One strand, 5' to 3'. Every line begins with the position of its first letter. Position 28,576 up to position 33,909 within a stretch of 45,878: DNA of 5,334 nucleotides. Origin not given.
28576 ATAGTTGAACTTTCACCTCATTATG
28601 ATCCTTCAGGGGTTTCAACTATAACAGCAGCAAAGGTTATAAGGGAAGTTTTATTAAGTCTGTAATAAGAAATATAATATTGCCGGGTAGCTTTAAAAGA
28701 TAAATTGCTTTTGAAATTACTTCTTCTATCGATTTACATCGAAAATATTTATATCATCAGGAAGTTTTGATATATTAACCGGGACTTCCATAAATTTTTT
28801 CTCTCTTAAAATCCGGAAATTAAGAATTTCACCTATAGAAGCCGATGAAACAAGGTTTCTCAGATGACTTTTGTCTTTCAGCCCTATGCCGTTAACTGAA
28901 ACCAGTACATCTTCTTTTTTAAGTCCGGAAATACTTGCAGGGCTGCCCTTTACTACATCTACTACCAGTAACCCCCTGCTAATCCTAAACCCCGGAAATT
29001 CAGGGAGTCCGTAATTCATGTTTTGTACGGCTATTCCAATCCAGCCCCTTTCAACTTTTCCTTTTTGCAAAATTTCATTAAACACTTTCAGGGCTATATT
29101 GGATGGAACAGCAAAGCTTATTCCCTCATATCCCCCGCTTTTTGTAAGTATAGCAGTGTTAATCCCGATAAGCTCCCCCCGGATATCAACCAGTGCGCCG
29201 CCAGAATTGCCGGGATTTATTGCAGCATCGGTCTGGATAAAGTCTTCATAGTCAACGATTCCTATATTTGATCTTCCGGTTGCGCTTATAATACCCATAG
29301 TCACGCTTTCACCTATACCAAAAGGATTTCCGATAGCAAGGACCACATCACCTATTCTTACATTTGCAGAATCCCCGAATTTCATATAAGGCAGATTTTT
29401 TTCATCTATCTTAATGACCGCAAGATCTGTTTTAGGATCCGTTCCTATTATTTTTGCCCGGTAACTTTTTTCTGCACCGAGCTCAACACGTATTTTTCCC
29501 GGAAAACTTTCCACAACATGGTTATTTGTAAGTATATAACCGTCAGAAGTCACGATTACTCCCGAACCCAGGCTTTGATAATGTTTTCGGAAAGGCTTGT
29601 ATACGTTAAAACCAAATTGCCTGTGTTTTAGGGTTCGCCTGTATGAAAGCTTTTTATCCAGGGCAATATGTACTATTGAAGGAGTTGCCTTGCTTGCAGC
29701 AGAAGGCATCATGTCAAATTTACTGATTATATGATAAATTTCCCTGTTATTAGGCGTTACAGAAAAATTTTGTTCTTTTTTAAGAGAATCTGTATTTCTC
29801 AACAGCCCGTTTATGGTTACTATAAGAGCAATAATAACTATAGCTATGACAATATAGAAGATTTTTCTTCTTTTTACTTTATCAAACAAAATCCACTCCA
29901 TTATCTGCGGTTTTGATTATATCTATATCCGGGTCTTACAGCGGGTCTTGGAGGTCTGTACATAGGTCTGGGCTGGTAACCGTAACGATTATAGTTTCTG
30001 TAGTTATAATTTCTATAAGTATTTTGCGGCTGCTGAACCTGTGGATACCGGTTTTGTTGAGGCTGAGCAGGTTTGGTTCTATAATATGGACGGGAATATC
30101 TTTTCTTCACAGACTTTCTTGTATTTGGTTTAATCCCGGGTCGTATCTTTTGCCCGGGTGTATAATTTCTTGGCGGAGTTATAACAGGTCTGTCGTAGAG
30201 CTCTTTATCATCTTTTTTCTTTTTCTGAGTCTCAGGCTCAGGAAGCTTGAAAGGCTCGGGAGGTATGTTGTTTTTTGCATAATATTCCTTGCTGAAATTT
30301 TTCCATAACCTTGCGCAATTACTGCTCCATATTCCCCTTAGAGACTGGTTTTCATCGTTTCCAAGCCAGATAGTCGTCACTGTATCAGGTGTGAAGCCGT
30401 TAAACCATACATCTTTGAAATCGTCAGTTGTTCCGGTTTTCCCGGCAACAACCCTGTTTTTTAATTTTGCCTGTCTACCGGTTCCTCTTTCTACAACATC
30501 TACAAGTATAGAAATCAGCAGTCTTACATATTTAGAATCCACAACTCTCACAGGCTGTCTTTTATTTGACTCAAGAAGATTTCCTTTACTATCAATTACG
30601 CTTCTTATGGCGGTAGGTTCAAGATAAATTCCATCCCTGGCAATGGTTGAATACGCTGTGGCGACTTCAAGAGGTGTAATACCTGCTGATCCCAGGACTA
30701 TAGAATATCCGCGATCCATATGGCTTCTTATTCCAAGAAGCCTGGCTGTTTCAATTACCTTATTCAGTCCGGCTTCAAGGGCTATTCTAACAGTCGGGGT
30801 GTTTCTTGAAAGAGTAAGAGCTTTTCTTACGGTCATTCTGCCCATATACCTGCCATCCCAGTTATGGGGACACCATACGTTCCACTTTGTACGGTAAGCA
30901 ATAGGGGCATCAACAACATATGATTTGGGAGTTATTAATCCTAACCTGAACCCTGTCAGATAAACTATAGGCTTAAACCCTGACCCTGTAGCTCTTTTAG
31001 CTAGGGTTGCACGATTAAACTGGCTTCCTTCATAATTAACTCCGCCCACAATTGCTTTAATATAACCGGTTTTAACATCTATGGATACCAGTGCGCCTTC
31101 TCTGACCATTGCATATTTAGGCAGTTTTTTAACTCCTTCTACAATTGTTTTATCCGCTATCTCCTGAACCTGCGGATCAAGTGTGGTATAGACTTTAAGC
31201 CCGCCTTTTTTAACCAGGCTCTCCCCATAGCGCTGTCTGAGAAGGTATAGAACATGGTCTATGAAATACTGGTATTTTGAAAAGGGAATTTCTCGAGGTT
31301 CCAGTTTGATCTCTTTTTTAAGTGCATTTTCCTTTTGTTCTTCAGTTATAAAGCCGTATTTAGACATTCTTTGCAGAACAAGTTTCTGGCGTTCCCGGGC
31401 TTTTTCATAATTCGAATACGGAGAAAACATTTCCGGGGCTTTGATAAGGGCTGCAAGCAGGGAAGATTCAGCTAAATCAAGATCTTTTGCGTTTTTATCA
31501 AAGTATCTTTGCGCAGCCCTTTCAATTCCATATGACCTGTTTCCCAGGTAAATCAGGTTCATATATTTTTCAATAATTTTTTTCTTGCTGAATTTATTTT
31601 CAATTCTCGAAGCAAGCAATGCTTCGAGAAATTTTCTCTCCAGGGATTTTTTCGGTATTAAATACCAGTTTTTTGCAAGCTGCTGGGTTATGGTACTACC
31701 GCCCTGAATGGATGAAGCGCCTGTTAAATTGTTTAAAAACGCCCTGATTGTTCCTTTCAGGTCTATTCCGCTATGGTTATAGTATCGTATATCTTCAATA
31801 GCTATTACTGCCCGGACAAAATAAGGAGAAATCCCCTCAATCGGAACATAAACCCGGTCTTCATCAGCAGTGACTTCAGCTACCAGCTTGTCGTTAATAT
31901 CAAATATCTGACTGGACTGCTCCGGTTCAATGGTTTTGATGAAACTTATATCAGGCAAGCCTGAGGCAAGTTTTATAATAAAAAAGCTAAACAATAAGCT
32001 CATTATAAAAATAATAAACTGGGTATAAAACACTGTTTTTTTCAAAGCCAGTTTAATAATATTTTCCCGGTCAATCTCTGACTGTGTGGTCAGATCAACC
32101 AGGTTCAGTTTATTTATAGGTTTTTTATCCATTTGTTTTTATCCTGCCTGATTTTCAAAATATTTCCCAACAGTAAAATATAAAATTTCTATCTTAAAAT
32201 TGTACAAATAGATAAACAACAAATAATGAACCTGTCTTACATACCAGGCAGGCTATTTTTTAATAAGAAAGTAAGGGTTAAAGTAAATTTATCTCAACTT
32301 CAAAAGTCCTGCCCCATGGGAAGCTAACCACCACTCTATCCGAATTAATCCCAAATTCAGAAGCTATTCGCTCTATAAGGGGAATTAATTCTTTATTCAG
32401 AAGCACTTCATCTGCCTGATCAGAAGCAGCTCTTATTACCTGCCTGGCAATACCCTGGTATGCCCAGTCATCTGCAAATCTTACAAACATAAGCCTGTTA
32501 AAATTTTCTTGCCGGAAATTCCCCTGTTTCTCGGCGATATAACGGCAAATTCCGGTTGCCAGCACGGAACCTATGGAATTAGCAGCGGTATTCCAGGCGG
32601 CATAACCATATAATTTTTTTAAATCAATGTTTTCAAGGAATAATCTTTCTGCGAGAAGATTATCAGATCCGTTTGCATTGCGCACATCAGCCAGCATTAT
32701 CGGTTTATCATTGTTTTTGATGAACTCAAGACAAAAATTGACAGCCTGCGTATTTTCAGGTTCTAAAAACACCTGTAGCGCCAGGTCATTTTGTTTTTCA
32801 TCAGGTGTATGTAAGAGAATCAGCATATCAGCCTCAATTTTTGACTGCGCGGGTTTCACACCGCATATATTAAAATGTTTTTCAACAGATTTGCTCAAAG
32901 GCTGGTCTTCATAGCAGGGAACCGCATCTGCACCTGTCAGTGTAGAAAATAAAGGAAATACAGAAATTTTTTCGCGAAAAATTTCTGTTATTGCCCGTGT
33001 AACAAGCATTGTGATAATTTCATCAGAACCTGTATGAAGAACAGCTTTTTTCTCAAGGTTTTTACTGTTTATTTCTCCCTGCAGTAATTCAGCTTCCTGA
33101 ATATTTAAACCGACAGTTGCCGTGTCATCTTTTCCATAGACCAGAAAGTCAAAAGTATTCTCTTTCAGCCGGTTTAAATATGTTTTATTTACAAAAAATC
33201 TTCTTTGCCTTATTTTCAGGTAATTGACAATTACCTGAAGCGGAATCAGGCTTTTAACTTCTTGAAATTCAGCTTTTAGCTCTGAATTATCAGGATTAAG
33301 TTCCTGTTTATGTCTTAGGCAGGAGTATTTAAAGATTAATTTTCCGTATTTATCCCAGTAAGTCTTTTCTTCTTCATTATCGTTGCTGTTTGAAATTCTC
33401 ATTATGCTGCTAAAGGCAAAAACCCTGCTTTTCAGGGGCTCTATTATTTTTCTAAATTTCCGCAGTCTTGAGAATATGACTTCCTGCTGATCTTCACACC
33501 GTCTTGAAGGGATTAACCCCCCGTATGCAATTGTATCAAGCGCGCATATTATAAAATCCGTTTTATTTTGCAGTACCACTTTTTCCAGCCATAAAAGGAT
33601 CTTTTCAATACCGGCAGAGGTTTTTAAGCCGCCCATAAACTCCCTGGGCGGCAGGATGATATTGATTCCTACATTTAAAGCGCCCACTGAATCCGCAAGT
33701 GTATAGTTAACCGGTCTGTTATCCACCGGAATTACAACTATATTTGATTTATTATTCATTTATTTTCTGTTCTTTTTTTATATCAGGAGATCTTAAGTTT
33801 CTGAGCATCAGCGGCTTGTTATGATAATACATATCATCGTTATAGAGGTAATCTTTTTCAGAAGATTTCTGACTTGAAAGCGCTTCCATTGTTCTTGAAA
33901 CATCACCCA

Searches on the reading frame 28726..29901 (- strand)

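Call 60: search_protein_families(library=pfam, proteins=[window:28726-29901:-])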
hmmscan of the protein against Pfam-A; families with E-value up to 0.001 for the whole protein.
window:28726-29901:- (391 aa): 5 families
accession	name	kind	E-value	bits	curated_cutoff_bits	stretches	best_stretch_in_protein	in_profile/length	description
PF13365.12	Trypsin_2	-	5.1e-34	118.5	27.6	1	112-247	1-144/144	Trypsin-like peptidase domain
PF00089.32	Trypsin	-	4.8e-19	69.5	20.6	1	110-270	25-216/220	Trypsin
PF13180.12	PDZ_2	-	8.4e-14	52.1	27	1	287-376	2-79/80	PDZ domain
PF17820.7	PDZ_6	-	1.9e-08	34.4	27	1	313-366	2-54/54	PDZ domain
PF00595.29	PDZ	-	3.9e-07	30.8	23.2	1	282-349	6-65/81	PDZ domain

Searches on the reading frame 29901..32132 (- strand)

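Call 60: search_protein_families(library=pfam, proteins=[window:29901-32132:-])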
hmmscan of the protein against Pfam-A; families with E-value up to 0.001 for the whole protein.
window:29901-32132:- (743 aa): 2 families
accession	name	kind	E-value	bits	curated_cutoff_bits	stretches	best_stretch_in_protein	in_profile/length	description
PF00912.28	Transgly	-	2.9e-62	209.7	27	1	82-256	3-177/178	Transglycosylase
PF00905.27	Transpeptidase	-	8.6e-30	104.4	22.1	1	346-586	1-270/299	Penicillin binding protein transpeptidase domain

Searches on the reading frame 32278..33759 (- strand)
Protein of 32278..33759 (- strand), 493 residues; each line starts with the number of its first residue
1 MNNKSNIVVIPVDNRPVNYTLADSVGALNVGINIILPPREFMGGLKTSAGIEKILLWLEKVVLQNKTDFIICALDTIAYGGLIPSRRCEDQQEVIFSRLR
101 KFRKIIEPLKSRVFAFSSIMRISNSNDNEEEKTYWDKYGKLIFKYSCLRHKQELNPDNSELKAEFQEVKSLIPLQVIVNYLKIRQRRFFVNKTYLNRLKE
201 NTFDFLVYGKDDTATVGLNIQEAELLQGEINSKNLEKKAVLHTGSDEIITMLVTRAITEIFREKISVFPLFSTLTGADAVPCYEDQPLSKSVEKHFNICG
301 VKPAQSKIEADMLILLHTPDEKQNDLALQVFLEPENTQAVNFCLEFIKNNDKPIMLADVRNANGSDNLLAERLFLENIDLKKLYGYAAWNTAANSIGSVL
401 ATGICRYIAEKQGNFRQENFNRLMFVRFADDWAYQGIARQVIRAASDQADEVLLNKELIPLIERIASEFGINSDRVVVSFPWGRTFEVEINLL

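Call 60: search_protein_families(library=pfam, proteins=[window:32278-33759:-])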
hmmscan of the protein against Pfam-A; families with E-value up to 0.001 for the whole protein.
window:32278-33759:- (493 aa): 1 family
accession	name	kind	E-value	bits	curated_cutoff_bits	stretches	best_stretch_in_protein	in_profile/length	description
PF13552.11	DUF4127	-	1.2e-116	390.7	27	1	7-490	1-488/489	Protein of unknown function (DUF4127)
